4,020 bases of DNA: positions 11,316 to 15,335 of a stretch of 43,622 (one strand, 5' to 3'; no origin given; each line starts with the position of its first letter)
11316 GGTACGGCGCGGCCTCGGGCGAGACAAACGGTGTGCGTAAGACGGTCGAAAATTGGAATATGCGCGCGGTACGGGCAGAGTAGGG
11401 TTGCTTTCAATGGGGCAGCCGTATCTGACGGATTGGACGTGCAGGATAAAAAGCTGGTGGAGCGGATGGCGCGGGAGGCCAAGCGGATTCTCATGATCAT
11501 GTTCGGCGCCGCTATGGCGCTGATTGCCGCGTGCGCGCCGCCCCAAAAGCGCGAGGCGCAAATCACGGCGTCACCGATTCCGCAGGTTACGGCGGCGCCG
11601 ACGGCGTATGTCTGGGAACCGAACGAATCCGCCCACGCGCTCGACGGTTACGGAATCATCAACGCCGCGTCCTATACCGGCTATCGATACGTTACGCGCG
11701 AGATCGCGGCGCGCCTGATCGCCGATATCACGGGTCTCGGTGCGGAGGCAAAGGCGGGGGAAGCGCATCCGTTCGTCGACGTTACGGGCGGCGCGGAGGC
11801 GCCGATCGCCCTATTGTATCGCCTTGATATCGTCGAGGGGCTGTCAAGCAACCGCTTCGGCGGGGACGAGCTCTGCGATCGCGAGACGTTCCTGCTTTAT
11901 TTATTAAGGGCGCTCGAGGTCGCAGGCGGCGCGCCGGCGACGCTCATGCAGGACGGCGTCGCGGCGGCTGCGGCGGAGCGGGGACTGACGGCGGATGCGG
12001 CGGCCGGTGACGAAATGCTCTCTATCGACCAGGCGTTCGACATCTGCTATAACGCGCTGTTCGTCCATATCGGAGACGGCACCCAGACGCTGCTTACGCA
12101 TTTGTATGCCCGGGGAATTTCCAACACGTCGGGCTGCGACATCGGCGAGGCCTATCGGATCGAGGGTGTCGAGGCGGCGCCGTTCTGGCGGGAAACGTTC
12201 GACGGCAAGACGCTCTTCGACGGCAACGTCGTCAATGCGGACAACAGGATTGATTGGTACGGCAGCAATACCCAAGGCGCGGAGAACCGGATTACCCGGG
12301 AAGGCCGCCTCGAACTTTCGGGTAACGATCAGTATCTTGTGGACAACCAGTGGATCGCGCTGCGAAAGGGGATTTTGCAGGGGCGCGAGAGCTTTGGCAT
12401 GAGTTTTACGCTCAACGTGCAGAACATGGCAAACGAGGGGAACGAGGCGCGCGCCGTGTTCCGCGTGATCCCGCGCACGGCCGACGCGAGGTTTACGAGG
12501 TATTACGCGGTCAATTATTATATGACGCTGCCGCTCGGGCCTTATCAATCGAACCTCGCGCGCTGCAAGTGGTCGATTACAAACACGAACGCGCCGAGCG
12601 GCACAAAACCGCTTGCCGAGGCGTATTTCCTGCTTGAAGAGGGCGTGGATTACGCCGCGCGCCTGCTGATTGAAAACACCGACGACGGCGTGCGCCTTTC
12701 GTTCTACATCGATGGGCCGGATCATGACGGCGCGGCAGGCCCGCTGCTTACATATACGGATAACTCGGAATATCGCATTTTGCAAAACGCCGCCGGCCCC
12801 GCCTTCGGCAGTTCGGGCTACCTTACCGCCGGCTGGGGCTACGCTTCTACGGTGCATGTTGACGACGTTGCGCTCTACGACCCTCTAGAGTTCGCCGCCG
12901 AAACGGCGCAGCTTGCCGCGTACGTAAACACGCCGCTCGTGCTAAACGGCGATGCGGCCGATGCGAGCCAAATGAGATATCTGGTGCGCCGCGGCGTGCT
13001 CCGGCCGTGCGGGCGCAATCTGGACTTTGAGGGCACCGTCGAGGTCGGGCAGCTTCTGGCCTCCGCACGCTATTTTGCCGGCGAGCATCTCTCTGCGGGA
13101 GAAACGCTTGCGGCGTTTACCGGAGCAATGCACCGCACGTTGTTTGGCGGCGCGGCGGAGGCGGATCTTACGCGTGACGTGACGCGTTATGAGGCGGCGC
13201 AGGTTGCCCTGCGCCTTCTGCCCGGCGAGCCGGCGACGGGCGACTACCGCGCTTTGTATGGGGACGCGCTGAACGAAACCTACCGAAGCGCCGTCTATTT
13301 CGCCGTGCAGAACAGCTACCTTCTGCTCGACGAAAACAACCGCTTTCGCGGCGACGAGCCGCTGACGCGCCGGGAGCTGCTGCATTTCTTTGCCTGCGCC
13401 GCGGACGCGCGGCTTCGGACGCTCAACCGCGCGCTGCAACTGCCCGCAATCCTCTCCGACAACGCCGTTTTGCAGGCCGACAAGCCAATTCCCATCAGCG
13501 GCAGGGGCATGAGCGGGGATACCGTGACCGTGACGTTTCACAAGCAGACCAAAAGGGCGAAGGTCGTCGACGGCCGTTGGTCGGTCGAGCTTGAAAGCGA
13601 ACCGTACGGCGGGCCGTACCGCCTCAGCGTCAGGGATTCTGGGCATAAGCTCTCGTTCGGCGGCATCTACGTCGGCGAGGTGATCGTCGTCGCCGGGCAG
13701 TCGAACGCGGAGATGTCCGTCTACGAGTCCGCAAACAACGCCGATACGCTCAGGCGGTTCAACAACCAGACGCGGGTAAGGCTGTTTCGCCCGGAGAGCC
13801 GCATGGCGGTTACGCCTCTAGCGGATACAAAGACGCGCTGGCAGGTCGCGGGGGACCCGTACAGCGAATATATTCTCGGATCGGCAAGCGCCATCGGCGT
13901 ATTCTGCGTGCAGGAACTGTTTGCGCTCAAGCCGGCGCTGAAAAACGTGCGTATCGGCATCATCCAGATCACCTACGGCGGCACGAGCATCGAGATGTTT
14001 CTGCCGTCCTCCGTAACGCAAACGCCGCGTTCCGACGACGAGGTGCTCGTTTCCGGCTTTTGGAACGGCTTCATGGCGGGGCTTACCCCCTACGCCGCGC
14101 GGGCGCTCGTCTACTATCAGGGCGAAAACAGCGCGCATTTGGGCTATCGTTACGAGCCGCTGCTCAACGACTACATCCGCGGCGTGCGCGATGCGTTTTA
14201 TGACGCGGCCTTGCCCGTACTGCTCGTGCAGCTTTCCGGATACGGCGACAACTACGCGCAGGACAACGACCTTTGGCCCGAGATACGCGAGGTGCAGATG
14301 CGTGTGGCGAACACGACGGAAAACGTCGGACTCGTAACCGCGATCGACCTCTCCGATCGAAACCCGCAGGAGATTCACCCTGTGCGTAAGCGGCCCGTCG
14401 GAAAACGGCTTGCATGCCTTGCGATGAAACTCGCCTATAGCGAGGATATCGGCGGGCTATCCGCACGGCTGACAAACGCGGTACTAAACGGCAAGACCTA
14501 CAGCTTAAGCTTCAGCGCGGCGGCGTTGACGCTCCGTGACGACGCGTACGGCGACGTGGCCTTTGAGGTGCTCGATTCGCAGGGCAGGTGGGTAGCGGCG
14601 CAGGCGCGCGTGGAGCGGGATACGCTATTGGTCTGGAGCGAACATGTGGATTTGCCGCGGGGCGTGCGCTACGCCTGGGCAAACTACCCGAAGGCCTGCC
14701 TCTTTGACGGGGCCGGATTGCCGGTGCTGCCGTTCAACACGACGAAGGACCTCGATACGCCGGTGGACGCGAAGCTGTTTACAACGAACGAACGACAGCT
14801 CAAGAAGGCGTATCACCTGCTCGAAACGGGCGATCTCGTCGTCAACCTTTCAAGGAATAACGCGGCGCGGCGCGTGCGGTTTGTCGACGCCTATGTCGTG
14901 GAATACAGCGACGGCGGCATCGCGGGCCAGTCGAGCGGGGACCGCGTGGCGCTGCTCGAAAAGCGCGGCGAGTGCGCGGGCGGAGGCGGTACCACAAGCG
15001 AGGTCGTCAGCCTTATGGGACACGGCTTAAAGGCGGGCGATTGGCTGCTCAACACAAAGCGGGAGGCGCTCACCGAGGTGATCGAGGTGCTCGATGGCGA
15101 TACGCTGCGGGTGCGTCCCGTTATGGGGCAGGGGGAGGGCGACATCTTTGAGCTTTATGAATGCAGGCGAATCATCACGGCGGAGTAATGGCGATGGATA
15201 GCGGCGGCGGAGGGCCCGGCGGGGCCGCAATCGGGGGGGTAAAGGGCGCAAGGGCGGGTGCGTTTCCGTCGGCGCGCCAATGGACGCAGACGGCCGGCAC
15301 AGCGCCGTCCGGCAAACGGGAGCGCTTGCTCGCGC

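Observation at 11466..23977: Seven-gene translationally coupled, apparently c-di-GMP-gated exopolysaccharide synthase operon (YdaKLMN-like core plus three non-canonical partners)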

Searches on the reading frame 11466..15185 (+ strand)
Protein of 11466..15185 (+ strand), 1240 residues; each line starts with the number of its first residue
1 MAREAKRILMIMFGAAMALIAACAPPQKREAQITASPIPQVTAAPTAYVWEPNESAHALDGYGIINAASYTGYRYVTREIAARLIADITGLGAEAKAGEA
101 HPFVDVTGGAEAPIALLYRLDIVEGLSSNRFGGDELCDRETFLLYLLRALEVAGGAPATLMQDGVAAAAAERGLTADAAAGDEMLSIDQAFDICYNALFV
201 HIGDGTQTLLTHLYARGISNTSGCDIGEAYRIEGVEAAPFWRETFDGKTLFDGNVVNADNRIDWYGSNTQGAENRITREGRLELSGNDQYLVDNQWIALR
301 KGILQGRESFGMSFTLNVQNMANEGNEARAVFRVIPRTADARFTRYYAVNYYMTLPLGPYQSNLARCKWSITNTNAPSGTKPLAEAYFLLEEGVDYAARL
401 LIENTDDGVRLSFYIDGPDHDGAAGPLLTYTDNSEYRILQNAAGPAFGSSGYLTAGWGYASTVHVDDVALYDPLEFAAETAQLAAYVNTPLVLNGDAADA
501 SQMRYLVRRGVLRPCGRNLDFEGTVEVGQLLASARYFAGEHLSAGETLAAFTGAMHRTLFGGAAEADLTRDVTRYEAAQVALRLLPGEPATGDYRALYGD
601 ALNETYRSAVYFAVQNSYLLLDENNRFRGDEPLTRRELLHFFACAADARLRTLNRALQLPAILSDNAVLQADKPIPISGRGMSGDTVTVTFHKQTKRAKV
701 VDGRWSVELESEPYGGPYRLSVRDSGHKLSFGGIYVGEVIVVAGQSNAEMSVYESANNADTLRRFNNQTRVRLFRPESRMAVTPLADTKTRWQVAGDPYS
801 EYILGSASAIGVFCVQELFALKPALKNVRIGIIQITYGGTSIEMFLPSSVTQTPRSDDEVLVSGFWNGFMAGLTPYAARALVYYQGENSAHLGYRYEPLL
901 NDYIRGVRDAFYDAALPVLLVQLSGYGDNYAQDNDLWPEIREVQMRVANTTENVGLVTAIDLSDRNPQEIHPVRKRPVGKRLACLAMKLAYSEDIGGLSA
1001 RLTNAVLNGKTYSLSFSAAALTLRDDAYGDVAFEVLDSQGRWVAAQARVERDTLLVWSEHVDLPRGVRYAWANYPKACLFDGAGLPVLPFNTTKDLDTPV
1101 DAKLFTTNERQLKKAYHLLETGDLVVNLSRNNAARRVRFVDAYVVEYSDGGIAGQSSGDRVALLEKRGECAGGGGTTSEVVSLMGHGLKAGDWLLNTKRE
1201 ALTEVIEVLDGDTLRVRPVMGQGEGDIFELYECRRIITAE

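Call 4: search_protein_families(library=pfam, proteins=[window:11466-15185:+], max_evalue=0.01)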
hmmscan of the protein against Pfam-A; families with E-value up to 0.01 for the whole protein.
window:11466-15185:+ (1240 aa): 2 families
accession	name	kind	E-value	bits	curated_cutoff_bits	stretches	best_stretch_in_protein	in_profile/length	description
PF03629.24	SASA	-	1.5e-12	48.1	24.8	1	738-983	3-221/226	Carbohydrate esterase, sialic acid-specific acetylesterase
PF00395.25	SLH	-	1.9e-05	25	20.8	0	102-142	1-43/44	S-layer homology domain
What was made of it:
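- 11466..15188 (+): g1: 1240-aa lipoprotein. Lipobox LIAAC; two sets of helical (weakly SLH-like) repeats flanking a concanavalin-A-like lectin domain; then an Ig-like domain and a SASA/CE20-type SGNH esterase (GQSNAE at residue 744); then a C-terminal domain of unknown type. Pfam SASA 48 bits (call 4).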

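Call 5: search_protein_families(library=ncbifam, proteins=[window:11466-15185:+], max_evalue=0.01)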
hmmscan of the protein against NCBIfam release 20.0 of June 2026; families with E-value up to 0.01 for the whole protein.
window:11466-15185:+ (1240 aa): 1 family
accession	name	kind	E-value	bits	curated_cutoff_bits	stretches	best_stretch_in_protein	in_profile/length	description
NF033510.3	Ca_tandemer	repeat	0.00043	20.6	50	1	658-711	14-71/96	Ca2+-stabilized repeat-containing adhesin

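Call 32: search_solved_structures(query=window:11466-15185:+, max_evalue=0.01)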
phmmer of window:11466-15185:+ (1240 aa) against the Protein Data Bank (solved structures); distinct sequences matched with E-value up to 0.01: 6.
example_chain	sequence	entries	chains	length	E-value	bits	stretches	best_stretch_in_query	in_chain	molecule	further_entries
7kmm_A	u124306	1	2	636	1.1e-41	145.9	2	845-1092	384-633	Sialic acid-specific 9-O-acetylesterase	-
9ega_A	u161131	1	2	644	1.8e-35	125.4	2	858-1093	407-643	Sialate O-acetylesterase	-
9h4u_A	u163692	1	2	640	2.9e-33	118.1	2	863-1092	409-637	Carbohydrate esterase FI8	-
8f9o_A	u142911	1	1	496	2.7e-14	55.3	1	666-1076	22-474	Sialic acid acetylesterase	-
8f9p_A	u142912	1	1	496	7e-14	53.9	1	666-1076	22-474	Sialic acid acetylesterase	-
8f9q_A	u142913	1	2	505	1.9e-10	42.5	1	667-1090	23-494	Sialic acid acetylesterase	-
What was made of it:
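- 11466..15188 (+): PDB 7KMM 1e-41 and 9H4U 'carbohydrate esterase' (call 32).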

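Call 58: find_homologous_proteins(query=window:11466-15185:+, max_evalue=1e-10)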
Query window:11466-15185:+ (1240 aa): 38 proteins with E <= 1e-10 among 8000 candidates.
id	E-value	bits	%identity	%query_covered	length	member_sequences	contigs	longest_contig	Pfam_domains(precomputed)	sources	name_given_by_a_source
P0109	0.0e+0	2818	100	100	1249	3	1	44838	PF03629.25,PF00395.26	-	-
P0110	0.0e+0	1642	60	100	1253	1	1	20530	PF03629.25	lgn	-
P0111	0.0e+0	1626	60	100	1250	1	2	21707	PF03629.25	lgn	-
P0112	0.0e+0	1588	58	99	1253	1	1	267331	PF03629.25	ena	-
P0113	0.0e+0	1565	57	99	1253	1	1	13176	PF03629.25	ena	-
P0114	0.0e+0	1546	56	100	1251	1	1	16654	PF03629.25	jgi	-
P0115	0.0e+0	1502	56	99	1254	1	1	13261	PF03629.25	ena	-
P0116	0.0e+0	1488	54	100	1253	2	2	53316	PF03629.25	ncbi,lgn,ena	-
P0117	0.0e+0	1476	54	100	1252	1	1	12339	PF03629.25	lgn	-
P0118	0.0e+0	1475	53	100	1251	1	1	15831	PF03629.25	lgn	-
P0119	0.0e+0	1474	54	100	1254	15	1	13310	PF03629.25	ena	-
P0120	0.0e+0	1451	55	95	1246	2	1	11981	PF03629.25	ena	-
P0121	0.0e+0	1451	52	100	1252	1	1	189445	PF03629.25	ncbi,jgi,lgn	-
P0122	0.0e+0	1436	53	99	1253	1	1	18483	PF03629.25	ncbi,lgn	-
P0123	0.0e+0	1435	52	100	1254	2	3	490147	PF03629.25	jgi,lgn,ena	-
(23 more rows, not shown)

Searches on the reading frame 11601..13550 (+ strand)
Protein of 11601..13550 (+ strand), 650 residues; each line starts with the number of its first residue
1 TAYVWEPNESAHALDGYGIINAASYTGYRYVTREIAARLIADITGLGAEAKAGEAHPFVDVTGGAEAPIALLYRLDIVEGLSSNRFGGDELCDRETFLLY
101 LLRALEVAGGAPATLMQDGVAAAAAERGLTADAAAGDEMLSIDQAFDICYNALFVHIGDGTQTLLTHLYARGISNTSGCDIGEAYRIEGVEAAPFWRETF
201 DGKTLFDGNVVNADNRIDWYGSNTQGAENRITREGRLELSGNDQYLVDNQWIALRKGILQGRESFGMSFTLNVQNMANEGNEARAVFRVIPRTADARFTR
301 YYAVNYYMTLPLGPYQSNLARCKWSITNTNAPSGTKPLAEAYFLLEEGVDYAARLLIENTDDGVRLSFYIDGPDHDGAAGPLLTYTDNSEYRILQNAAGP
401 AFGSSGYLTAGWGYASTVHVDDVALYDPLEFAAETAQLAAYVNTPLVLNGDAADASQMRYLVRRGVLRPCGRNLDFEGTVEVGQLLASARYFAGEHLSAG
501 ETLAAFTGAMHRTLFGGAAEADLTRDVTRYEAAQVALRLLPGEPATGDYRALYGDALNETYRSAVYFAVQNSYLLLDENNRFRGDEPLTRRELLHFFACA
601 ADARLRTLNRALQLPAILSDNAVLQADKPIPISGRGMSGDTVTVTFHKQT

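Call 74: predict_structure(alignment_id=A2)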
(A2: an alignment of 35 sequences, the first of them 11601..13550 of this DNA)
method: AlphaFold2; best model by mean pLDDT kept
length: 650 residues; sequences in the alignment: 35
mean_pLDDT: 80.7   pTM: 0.75
mean pLDDT of the five models: 80.7, 80.0, 78.5, 76.5, 72.2
residues with pLDDT >= 90: 197; 70-90: 330; 50-70: 74; < 50: 49
segments of 3 or more residues with pLDDT < 50: 1-3, 314-318, 610-641, 643-650
pLDDT, mean of each block of 10 residues (from residue 1): 66 87 79 89 86 64 73 84 70 89 90 83 81 65 89 82 84 79 88 88 89 91 86 88 79 90 91 78 84 85 84 51 85 79 87 92 90 74 86 76 84 78 94 89 76 82 90 82 95 90 90 73 90 93 79 85 91 87 93 92 74 38 40 41 41
secondary structure, 60 per line:
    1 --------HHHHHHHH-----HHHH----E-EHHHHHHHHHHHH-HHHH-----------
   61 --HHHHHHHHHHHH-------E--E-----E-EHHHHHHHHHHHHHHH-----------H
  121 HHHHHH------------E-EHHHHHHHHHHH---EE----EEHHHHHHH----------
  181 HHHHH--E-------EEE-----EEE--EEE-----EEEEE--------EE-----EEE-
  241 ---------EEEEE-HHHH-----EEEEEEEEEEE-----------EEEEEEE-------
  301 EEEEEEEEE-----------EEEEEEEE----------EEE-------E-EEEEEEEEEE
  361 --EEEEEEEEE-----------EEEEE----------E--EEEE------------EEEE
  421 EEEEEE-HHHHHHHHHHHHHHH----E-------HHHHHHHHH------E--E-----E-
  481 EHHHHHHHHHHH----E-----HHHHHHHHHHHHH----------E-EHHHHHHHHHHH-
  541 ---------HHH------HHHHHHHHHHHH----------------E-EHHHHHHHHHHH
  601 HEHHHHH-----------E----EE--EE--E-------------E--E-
elements in order: H9-16 H22-25 H33-44 H46-49 H63-74 H94-108 H120-126 H142-152 H164-170 H181-185 E196-198 E204-206 E209-211 E217-221 E237-239 E250-254 H256-259 E265-275 E287-293 E301-309 E321-328 E339-341 E351-360 E363-371 E383-387 E401-404 E417-426 H428-442 H455-463 H482-492 H503-515 H529-539 H559-570 H590-601 H603-607

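Call 77: fold_search(model_id=the predicted structure, library=pdb)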
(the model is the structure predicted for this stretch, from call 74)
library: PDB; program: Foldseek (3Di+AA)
matches with E <= 10: 1517; with E <= 0.001: 177
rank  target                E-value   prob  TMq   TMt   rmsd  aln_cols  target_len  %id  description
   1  5vmr_A                1.0e-06  1.00  0.21  0.30   8.3       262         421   10  Receptor binding domain of BoNT/B in complex with mini-protein binder Bot.2110.4 (released 2017-09-20)
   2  5u38_A                1.4e-06  1.00  0.22  0.52   7.7       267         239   12  Crystal structure of native lectin from Platypodium elegans seeds (PELa) complexed with Man1-3Man-OMe. (released 2017-10-04)
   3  5vmr_B                2.0e-06  1.00  0.21  0.30   8.2       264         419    9  Receptor binding domain of BoNT/B in complex with mini-protein binder Bot.2110.4 (released 2017-09-20)
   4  5eyy_A                2.4e-06  1.00  0.21  0.50   7.7       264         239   12  Tetragonal Form of Centrolobium tomentosum seed lectin (CTL) complexed with Man1-3Man-OMe. (released 2016-03-16)
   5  2nyy_A                2.8e-06  1.00  0.23  0.13   6.7       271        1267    8  Crystal structure of botulinum neurotoxin type A complexed with monoclonal antibody CR1 (released 2006-12-26)
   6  4kbb_B                3.0e-06  1.00  0.22  0.31   8.0       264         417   11  Structure of Botulinum neurotoxin B binding domain in complex with both synaptotagmin II and GD1a (released 2013-07-03)
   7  5eyx_B                3.1e-06  1.00  0.21  0.50   6.8       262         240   12  Monoclinic Form of Centrolobium tomentosum seed lectin (CTL) complexed with Man1-3Man-OMe. (released 2016-03-16)
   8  5eyx_A                3.1e-06  1.00  0.21  0.49   7.0       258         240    9  Monoclinic Form of Centrolobium tomentosum seed lectin (CTL) complexed with Man1-3Man-OMe. (released 2016-03-16)
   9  2sba_A                3.9e-06  1.00  0.23  0.54   7.2       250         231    9  SOYBEAN AGGLUTININ COMPLEXED WITH 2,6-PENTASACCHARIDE (released 1998-12-09)
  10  1fx5_A                4.3e-06  1.00  0.23  0.54   6.9       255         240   14  CRYSTAL STRUCTURE ANALYSIS OF ULEX EUROPAEUS LECTIN I (released 2001-01-17)
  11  3zyr_B                4.3e-06  1.00  0.23  0.53   6.9       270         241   11  Structure of the lectin from Platypodium elegans in complex with heptasaccharide (released 2012-01-11)
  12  3zvx_B                4.3e-06  1.00  0.21  0.50   7.5       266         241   11  STRUCTURE OF THE LECTIN FROM PLATYPODIUM ELEGANS IN COMPLEX WITH A TRIMANNOSIDE (released 2012-01-11)
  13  9c4i_A                4.8e-06  1.00  0.20  0.47   7.3       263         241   11  Centrolobium microchaete seed lectin (CML) complexed with Man1-3Man-OMe (released 2024-06-26)
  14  2gmp_B                5.3e-06  1.00  0.22  0.51   6.6       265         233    6  Metal-free (apo) P. angolensis seed lectin in complex with GlcNAC-beta(1-2)Man (released 2006-07-25)
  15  2e7t_A                5.9e-06  1.00  0.23  0.53   7.5       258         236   11  Crystal structure of basic winged bean lectin in complex with a blood group trisaccharide (released 2007-06-19)
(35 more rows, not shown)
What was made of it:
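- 11466..15188 (+): AF2 model of residues 46-695 has pLDDT 80.7 (call 74), and its best fold matches are legume lectins and BoNT Hc (call 77).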

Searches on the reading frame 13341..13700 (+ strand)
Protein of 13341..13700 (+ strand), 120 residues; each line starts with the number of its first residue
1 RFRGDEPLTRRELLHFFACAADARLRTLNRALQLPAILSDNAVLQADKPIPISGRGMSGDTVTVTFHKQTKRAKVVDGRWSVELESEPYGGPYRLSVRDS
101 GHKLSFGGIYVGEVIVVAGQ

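Call 41: search_protein_families(library=pfam, proteins=[window:13341-13700:+], max_evalue=1)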
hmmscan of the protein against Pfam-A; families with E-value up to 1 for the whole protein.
window:13341-13700:+ (120 aa): 1 family
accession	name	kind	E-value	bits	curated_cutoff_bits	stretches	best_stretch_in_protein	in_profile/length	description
PF17936.7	Big_6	-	0.15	12.8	27.6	1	36-88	3-56/83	Bacterial Ig domain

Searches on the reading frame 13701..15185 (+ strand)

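Call 41: search_protein_families(library=pfam, proteins=[window:13701-15185:+], max_evalue=1)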
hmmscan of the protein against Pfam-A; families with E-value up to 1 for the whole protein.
window:13701-15185:+ (495 aa): 1 family
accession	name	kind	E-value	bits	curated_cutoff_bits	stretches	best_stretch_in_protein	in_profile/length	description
PF03629.24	SASA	-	7.1e-12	45.9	24.8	1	42-238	40-221/226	Carbohydrate esterase, sialic acid-specific acetylesterase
